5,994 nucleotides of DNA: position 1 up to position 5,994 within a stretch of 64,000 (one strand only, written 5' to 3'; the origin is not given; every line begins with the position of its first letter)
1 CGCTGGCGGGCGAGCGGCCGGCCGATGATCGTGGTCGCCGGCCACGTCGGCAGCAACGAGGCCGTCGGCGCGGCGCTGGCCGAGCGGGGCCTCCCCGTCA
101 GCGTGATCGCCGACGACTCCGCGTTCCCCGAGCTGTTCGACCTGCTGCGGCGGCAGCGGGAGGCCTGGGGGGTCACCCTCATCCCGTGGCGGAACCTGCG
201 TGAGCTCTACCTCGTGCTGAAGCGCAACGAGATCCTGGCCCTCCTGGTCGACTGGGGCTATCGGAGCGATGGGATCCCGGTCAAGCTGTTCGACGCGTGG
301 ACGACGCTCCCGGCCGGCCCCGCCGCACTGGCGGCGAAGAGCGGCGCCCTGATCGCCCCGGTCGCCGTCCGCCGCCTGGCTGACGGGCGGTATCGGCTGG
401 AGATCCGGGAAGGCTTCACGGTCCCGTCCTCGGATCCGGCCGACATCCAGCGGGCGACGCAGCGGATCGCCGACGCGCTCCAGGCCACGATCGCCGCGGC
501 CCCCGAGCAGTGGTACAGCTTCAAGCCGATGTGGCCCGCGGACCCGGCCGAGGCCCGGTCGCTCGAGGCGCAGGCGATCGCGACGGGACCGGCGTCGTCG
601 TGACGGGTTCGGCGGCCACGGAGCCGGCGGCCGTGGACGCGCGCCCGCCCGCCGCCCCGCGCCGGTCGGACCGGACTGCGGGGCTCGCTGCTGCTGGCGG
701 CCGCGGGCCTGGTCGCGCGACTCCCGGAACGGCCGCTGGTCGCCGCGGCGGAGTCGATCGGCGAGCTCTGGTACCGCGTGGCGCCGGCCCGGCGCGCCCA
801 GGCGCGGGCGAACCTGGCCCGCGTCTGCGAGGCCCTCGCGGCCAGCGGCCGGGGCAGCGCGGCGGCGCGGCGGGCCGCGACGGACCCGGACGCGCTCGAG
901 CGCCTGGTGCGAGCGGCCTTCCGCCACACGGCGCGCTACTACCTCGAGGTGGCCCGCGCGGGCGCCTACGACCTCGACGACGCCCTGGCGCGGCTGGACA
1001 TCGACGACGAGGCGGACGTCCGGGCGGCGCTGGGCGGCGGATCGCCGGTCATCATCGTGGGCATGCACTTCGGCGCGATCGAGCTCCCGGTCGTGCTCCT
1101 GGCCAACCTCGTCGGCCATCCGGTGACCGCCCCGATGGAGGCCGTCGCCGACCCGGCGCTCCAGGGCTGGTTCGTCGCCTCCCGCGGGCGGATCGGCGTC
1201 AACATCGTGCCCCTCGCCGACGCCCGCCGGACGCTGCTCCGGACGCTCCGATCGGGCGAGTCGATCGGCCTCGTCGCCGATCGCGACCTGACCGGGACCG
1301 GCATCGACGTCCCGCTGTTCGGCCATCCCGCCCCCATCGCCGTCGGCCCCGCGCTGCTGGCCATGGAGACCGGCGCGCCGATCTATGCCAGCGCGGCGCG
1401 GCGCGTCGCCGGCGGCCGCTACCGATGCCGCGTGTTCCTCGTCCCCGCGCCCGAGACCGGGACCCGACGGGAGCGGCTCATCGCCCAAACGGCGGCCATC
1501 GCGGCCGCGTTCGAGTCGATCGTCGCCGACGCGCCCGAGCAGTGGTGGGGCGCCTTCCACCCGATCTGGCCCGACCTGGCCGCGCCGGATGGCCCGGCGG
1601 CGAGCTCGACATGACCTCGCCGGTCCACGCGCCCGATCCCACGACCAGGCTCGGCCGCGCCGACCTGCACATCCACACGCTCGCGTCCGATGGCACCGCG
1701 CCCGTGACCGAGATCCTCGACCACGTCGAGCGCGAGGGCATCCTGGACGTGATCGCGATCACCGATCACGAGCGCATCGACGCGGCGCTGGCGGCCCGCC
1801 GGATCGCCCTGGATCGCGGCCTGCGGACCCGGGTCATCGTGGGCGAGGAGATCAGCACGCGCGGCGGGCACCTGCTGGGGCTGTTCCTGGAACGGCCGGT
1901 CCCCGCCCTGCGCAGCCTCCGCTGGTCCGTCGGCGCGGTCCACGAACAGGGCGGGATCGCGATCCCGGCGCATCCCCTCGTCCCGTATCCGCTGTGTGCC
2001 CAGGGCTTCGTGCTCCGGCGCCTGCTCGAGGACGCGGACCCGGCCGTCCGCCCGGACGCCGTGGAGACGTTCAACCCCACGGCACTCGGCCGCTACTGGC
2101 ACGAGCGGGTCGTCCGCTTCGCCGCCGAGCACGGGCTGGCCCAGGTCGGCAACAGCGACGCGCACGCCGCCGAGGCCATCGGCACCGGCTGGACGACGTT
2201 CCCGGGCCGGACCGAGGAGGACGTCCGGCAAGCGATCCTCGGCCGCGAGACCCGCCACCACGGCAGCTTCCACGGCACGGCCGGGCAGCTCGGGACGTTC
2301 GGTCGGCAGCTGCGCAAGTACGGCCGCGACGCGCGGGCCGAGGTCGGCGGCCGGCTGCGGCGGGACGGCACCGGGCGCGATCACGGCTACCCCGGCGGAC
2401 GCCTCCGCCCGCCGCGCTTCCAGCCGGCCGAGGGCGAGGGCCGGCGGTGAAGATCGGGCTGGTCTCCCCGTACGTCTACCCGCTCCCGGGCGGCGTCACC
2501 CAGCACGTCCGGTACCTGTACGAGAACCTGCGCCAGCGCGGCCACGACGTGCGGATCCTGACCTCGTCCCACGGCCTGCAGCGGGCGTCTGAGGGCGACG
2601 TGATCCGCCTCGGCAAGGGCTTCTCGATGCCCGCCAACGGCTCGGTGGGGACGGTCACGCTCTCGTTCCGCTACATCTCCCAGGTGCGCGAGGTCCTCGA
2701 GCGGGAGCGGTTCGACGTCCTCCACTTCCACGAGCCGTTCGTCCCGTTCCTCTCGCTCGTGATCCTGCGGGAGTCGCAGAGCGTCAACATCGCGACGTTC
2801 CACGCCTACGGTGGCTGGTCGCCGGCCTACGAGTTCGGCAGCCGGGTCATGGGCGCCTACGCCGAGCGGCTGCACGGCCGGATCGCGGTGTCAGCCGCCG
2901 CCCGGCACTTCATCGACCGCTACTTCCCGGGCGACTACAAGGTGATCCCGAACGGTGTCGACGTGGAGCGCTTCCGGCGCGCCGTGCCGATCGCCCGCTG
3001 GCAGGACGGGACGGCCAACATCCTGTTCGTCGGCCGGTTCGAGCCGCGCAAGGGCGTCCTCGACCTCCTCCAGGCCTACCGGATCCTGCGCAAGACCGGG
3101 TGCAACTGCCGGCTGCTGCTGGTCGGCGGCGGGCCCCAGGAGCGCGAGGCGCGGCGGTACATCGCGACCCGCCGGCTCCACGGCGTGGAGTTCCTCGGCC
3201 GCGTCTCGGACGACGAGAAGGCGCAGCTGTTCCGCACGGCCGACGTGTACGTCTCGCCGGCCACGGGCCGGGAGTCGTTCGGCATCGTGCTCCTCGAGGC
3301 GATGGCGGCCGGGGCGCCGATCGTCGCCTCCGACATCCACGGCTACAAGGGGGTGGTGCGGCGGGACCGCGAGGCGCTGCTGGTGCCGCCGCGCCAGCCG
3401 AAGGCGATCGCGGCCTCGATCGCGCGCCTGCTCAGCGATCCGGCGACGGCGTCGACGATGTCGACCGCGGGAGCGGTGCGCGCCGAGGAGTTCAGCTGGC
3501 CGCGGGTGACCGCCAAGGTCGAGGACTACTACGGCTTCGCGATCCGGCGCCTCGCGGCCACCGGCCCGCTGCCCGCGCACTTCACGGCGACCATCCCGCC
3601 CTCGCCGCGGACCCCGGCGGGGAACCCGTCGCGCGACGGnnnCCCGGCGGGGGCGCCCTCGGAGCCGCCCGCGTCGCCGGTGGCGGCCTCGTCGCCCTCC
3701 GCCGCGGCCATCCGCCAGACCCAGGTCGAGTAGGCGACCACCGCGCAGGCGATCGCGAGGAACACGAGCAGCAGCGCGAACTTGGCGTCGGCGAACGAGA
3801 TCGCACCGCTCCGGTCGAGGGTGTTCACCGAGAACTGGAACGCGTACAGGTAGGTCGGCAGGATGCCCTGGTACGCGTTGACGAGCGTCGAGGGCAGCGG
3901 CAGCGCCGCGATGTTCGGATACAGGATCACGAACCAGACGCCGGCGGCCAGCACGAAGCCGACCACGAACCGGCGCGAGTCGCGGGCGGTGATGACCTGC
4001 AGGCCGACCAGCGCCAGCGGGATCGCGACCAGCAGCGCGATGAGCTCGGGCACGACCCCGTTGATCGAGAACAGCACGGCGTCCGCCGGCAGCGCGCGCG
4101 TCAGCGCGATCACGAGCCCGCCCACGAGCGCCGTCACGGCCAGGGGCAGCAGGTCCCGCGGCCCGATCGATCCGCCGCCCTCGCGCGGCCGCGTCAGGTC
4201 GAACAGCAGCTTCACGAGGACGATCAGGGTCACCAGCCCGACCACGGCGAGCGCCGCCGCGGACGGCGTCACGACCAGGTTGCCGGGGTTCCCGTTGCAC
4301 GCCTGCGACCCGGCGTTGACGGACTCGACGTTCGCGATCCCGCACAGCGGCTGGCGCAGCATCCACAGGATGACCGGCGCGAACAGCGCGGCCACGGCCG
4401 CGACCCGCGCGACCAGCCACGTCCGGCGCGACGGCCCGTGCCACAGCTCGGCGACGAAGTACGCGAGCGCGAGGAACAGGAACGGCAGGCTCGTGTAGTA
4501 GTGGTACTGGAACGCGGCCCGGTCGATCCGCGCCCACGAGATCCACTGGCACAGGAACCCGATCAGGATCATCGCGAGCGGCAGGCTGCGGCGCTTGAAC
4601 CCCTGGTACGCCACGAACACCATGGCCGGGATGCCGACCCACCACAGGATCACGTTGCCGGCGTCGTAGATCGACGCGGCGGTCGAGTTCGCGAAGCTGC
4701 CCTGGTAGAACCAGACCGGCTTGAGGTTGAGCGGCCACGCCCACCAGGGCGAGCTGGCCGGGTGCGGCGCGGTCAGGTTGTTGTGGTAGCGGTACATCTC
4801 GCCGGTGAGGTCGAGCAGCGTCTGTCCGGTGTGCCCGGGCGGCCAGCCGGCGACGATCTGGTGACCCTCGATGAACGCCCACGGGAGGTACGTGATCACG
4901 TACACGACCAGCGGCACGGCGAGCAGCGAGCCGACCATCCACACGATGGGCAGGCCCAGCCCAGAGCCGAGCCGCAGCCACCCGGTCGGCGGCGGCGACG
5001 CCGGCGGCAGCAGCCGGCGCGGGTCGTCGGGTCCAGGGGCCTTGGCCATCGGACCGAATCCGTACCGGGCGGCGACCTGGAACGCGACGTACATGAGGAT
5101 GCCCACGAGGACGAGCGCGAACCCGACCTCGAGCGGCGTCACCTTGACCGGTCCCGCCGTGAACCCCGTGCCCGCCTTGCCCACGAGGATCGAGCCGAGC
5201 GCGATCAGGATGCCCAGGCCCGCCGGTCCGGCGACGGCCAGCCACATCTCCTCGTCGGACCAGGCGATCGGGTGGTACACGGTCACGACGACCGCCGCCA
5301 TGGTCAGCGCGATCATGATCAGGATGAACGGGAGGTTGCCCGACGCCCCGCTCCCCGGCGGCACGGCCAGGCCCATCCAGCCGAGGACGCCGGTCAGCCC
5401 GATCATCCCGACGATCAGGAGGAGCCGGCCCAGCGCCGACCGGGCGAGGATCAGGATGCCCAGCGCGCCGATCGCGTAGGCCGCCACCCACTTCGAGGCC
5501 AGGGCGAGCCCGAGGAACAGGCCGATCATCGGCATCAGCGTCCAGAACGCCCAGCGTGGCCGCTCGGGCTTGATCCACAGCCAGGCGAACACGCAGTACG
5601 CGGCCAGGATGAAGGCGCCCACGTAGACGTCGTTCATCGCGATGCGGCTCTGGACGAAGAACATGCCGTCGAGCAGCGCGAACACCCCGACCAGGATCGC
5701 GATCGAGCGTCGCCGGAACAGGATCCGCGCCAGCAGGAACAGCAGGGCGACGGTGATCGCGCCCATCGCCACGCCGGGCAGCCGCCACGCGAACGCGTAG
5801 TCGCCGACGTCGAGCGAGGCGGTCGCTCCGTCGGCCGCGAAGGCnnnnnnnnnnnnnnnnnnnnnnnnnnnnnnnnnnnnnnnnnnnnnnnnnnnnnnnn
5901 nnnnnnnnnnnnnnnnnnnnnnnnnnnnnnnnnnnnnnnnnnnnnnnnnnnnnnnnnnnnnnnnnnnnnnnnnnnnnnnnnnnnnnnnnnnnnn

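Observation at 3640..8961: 1773-aa polypeptide fusing two GT-C glycosyltransferase modules, with a ~400-aa propeller-like insert inside the PMT module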

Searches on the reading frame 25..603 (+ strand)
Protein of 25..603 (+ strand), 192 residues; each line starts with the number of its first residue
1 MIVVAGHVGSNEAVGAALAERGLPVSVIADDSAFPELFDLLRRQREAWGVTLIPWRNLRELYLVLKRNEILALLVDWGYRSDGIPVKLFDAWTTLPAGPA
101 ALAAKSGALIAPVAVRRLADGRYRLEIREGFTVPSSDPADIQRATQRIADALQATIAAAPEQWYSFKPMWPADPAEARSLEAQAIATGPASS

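Call 57: search_protein_families(library=ncbifam, proteins=[window:25-603:+], max_evalue=0.01)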
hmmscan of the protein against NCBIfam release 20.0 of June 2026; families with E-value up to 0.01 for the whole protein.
window:25-603:+ (192 aa): 7 families
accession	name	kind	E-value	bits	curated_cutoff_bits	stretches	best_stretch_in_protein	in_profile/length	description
NF005919.0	PRK07920.1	equivalog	2.9e-28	98.8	209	1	2-183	122-306/311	phosphatidylinositol mannoside acyltransferase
NF006270.0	PRK08419.1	equivalog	1.4e-18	67.2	248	1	2-167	116-285/298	lipid A biosynthesis lauroyl acyltransferase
NF005120.0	PRK06553.1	equivalog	3.4e-12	46.3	273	1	2-170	135-306/308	lipid A biosynthesis lauroyl acyltransferase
TIGR02207.1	lipid_A_htrB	subfamily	3.8e-07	29.8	297.8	1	2-164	123-285/303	LpxL/LpxP family Kdo(2)-lipid IV(A) lauroyl/palmitoleoyl acyltransferase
NF006487.0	PRK08905.1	equivalog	1.8e-06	27.2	281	1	2-163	105-266/290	lysophospholipid acyltransferase family protein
NF005399.0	PRK06946.1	subfamily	0.0011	18.3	343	1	34-165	146-278/294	lipid A biosynthesis lauroyl acyltransferase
NF006432.0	PRK08706.1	equivalog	0.0023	17.2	384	1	76-166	187-274/289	lipid A biosynthesis lauroyl acyltransferase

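Call 58: search_protein_families(library=pfam, proteins=[window:25-603:+], max_evalue=1)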
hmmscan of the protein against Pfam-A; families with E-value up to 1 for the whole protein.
window:25-603:+ (192 aa): 1 family
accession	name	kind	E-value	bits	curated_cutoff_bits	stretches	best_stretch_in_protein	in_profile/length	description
PF03279.18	Lip_A_acyltrans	-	5.6e-24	85.3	22.3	1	2-170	124-293/295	Bacterial lipid A biosynthesis acyltransferase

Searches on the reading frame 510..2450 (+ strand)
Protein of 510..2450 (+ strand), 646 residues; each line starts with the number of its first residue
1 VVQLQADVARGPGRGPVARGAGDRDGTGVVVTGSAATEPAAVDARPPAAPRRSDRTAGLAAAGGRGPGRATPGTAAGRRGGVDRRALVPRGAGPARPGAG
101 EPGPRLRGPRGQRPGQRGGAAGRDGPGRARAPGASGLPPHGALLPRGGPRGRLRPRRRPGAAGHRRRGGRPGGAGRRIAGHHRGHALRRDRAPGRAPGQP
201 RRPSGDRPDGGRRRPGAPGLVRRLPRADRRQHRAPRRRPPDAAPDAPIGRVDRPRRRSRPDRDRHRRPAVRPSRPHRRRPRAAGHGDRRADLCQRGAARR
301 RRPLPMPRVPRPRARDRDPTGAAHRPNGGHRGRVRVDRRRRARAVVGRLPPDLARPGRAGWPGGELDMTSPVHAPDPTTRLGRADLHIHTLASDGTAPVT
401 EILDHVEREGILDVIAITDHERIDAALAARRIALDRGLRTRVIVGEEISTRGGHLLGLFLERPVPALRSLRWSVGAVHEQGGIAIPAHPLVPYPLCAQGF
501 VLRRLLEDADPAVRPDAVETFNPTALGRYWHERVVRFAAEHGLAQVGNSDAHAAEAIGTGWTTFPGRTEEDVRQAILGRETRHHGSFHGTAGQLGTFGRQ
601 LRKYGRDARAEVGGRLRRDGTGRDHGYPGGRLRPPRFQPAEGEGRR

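Call 12: search_protein_families(library=pfam, proteins=[window:510-2450:+], max_evalue=0.001)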
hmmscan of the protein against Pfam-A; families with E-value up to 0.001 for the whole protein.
window:510-2450:+ (646 aa): 2 families
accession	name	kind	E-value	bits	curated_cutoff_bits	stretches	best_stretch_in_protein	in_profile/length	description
PF13263.12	PHP_C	-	4.3e-13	49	21.3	1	529-579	2-54/56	PHP-associated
PF02811.25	PHP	-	0.00017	22.4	26.4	1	385-450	1-65/164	PHP domain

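Call 57: search_protein_families(library=ncbifam, proteins=[window:510-2450:+], max_evalue=0.01)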
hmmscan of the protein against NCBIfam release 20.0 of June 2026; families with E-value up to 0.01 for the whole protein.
window:510-2450:+ (646 aa): 8 families
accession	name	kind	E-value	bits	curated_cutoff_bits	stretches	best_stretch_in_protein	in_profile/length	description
NF038032.1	CehA_McbA_metalo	domain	1.5e-15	57.4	80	1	383-562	4-189/315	CehA/McbA family metallohydrolase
NF047791.1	RNaseRnm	equivalog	1.7e-11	43.9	375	1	384-458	3-80/275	RNase RNM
NF041577.1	nside_bi_sphtase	equivalog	3.4e-09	36.3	400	1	384-458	4-79/276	3',5'-nucleoside bisphosphate phosphatase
NF045780.1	TrlF_fam_ATP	equivalog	1.5e-06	27.2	350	1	383-461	7-98/944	TrlF family AAA-like ATPase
NF041661.1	Cycl_ph_dihydrol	equivalog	0.00013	21.4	500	1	385-470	1-89/259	phosphoribosyl 1,2-cyclic phosphate 1,2-diphosphodiesterase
NF005928.0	PRK07945.1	equivalog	0.001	18.5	250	1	381-421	97-136/337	PHP domain-containing protein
NF006375.0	PRK08609.1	equivalog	0.0018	16.9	426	1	383-422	336-374/571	DNA polymerase/3'-5' exonuclease PolX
NF006251.0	PRK08392.1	equivalog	0.0031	17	212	1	384-421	2-38/216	hypothetical protein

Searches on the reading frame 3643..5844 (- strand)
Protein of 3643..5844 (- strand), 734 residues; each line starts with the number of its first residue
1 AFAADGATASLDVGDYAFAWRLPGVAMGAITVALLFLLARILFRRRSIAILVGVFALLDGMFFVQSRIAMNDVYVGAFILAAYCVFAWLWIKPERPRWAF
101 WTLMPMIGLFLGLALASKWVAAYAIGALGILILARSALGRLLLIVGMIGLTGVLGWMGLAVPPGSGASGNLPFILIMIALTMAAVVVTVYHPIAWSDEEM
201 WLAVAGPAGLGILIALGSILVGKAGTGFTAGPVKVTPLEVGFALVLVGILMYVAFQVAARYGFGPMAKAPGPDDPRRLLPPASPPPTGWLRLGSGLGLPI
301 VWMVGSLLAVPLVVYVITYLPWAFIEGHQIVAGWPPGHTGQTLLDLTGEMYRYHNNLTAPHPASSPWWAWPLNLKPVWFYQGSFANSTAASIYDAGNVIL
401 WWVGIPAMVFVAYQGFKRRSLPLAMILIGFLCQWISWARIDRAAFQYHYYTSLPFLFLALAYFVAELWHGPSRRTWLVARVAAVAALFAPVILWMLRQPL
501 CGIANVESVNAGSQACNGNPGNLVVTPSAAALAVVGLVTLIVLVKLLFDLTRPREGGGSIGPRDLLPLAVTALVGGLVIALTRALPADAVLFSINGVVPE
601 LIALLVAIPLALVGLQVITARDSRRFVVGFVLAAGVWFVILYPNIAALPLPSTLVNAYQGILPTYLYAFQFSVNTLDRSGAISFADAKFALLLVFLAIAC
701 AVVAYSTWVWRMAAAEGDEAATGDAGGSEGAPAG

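Call 8: search_protein_families(library=pfam, proteins=[window:3643-5844:-], max_evalue=10)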
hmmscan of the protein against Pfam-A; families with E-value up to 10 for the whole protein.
window:3643-5844:- (734 aa): 3 families
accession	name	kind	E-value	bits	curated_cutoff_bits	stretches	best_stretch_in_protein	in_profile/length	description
PF02366.24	PMT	-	1.8e-14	54.3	22.7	1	18-134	83-198/245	Dolichyl-phosphate-mannose-protein mannosyltransferase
PF16192.10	PMT_4TMC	-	7.2e-14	52.2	32.4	1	343-501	5-183/202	C-terminal four TMM region of protein-O-mannosyltransferase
PF13231.12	PMT_2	-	1.3e-05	25.9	26.1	1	14-142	18-143/160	Dolichyl-phosphate-mannose-protein mannosyltransferase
